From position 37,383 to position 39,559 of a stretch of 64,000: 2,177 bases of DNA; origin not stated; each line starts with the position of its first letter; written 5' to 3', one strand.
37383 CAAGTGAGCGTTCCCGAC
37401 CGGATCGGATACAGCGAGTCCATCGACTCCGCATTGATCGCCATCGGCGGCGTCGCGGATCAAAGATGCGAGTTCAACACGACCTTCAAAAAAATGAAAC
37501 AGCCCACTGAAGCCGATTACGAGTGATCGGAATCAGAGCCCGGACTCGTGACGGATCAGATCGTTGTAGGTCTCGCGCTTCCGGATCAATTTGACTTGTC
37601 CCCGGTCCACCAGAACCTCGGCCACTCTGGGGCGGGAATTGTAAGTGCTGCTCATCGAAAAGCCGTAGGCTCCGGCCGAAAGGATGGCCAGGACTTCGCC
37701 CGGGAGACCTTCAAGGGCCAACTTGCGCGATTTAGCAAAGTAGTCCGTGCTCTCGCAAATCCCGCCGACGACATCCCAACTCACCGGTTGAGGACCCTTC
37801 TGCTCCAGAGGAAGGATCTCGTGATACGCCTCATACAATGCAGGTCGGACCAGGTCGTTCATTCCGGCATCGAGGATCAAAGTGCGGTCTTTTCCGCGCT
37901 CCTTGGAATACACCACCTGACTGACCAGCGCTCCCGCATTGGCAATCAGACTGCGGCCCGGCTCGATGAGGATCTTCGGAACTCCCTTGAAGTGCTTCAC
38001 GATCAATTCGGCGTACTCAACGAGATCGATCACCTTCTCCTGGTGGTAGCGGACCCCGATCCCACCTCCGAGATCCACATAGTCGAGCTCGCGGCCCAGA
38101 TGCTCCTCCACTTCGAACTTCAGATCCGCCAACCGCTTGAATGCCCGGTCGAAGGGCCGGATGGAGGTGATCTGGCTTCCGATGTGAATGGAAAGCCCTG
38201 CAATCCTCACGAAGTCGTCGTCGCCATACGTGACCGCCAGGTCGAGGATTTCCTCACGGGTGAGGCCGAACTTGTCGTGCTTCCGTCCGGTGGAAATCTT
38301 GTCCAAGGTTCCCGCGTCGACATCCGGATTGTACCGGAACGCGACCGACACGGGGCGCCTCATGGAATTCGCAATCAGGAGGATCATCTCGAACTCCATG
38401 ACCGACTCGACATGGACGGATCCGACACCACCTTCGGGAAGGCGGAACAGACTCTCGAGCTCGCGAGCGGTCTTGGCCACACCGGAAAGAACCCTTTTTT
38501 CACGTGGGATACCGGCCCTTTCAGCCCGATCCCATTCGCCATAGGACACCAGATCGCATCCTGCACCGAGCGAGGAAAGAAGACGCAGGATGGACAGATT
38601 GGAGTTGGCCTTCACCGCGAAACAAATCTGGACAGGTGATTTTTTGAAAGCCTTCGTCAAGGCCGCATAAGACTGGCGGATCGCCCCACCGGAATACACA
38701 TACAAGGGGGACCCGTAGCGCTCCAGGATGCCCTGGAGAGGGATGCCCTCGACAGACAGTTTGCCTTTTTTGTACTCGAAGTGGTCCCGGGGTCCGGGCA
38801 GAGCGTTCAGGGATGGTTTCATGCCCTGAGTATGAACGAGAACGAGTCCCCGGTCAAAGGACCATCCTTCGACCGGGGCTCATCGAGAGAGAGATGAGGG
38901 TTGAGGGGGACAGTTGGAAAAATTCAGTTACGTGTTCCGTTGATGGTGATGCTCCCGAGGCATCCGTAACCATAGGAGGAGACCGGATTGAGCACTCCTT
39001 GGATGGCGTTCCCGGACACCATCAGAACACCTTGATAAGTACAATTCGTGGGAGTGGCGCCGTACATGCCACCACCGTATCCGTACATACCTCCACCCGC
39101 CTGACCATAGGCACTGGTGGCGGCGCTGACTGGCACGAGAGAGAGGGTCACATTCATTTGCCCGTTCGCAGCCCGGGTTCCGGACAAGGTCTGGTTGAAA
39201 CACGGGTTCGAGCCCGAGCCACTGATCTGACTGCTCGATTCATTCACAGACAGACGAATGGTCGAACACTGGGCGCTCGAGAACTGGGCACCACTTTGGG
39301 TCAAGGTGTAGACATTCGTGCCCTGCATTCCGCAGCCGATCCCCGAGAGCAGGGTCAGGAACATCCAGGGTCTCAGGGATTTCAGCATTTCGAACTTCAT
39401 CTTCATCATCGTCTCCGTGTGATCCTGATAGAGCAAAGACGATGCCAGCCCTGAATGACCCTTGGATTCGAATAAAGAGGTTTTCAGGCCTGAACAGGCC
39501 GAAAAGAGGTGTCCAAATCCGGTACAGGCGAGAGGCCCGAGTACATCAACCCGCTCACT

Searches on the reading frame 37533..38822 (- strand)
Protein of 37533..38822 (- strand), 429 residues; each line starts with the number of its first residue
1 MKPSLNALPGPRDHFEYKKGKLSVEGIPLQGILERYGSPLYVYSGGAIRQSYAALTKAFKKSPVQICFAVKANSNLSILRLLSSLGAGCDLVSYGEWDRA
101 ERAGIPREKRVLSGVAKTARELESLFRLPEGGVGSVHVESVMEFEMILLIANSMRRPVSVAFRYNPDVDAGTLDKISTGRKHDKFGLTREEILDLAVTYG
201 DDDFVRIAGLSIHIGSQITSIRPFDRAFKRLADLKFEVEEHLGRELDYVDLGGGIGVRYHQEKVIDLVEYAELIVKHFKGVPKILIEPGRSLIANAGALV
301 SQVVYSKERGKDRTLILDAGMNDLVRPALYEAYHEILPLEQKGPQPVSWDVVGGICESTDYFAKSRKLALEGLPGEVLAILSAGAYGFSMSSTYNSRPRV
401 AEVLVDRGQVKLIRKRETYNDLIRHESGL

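Call 53: search_protein_families(library=pfam, proteins=[window:37533-38822:-], max_evalue=0.01)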
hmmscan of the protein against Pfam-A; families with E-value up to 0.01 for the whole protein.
window:37533-38822:- (429 aa): 2 families
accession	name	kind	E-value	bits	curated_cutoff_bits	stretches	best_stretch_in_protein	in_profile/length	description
PF02784.22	Orn_Arg_deC_N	-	4.1e-44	151.3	23.4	1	47-294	3-247/247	Pyridoxal-dependent decarboxylase, pyridoxal binding domain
PF00278.28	Orn_DAP_Arg_deC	-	1.7e-23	83.2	23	1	41-384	2-95/95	Pyridoxal-dependent decarboxylase, C-terminal sheet domain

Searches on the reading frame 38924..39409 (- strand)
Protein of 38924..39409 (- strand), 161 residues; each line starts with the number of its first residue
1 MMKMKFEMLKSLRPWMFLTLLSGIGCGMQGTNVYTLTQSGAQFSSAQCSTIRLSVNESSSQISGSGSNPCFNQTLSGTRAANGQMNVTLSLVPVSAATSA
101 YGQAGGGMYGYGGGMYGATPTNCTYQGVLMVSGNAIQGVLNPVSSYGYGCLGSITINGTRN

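Call 53: search_protein_families(library=pfam, proteins=[window:38924-39409:-], max_evalue=0.01)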
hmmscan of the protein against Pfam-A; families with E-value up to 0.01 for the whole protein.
window:38924-39409:- (161 aa): 0 families

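Call 59: find_homologous_proteins(query=window:38924-39409:-)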
Query window:38924-39409:- (161 aa): 13 proteins with E <= 0.001 among 76 candidates.
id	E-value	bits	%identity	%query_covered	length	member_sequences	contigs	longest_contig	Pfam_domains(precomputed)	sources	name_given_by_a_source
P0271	1.5e-94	332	97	100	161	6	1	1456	-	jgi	jgi:hypothetical protein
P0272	2.9e-93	328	96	100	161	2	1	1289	-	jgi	jgi:hypothetical protein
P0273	6.9e-88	310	90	99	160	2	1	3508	-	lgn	-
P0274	3.1e-76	273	82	99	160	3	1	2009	-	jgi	jgi:hypothetical protein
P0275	2.8e-75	269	94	83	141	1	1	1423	-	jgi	jgi:hypothetical protein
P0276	2.5e-71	257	77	99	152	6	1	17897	-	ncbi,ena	-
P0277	4.2e-69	249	81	98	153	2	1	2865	-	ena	-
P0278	1.7e-68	247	72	100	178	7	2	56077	-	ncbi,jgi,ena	jgi:hypothetical protein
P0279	4.0e-54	201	70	84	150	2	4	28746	-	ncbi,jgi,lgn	jgi:hypothetical protein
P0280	2.1e-48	182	61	99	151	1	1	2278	-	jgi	jgi:hypothetical protein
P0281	6.8e-48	181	60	100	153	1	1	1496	-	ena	-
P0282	2.7e-33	133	49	99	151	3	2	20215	-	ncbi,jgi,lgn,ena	jgi:hypothetical protein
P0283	4.8e-14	71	40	85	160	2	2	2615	-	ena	-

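Call 60: find_encoding_contigs(protein=P0278, flank=1500, max_places=2)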
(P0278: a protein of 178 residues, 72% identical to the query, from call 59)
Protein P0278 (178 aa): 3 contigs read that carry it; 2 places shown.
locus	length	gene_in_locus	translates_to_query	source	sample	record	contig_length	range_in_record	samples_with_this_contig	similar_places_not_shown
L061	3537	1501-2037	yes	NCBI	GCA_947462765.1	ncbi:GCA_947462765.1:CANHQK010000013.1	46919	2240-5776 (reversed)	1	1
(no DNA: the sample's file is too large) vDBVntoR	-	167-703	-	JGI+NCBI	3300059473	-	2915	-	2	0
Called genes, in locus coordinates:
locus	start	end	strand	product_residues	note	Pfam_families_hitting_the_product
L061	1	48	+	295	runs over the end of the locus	PF01048:PNP_UDP_1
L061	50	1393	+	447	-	PF01979:Amidohydro_1, PF07969:Amidohydro_3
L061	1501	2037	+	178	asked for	-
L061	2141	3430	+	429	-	PF00278:Orn_DAP_Arg_deC, PF02784:Orn_Arg_deC_N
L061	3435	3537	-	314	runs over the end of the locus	-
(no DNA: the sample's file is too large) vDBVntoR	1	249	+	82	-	?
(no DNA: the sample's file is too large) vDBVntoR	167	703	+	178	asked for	-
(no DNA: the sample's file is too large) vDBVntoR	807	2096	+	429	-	PF00278:Orn_DAP_Arg_deC, PF02784:Orn_Arg_deC_N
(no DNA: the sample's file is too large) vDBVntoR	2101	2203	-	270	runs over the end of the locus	?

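Call 61: find_encoding_contigs(protein=P0282, flank=1500, max_places=2)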
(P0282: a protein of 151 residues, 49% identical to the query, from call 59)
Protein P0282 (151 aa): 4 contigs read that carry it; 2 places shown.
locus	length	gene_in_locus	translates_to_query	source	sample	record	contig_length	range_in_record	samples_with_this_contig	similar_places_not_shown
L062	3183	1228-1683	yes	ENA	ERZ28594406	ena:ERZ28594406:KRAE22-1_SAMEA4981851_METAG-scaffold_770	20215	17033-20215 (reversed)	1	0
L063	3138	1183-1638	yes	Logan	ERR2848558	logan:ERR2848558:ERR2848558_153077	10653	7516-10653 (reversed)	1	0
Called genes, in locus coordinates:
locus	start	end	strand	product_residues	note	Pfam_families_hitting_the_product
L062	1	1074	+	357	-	?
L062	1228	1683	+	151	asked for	-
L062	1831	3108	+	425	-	PF00278:Orn_DAP_Arg_deC, PF02784:Orn_Arg_deC_N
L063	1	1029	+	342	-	?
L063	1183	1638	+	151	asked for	-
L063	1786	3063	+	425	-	PF00278:Orn_DAP_Arg_deC, PF02784:Orn_Arg_deC_N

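Call 62: find_encoding_contigs(protein=P0279, flank=1500, max_places=2)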
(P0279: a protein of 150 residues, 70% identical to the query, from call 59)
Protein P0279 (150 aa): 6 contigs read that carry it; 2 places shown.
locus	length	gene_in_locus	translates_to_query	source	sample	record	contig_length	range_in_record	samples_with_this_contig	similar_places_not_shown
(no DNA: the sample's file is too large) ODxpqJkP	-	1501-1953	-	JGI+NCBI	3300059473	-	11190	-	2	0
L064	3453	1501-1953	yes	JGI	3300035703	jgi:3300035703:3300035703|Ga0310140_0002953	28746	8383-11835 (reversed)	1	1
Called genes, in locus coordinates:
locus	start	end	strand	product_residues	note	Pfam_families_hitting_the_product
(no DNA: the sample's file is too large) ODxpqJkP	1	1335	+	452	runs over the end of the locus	PF01979:Amidohydro_1, PF07969:Amidohydro_3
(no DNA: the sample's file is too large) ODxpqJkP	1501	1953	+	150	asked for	-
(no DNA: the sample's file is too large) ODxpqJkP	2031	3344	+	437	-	PF00278:Orn_DAP_Arg_deC, PF02784:Orn_Arg_deC_N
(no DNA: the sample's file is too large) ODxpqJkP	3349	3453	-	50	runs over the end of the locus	?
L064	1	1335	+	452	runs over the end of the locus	PF01979:Amidohydro_1, PF07969:Amidohydro_3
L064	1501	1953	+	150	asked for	-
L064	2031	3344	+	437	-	PF00278:Orn_DAP_Arg_deC, PF02784:Orn_Arg_deC_N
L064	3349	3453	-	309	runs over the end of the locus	-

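Call 71: search_protein_families(library=ncbifam, proteins=[window:38924-39409:-], max_evalue=0.00001)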
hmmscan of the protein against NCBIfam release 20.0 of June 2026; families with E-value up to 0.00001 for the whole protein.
window:38924-39409:- (161 aa): 0 families
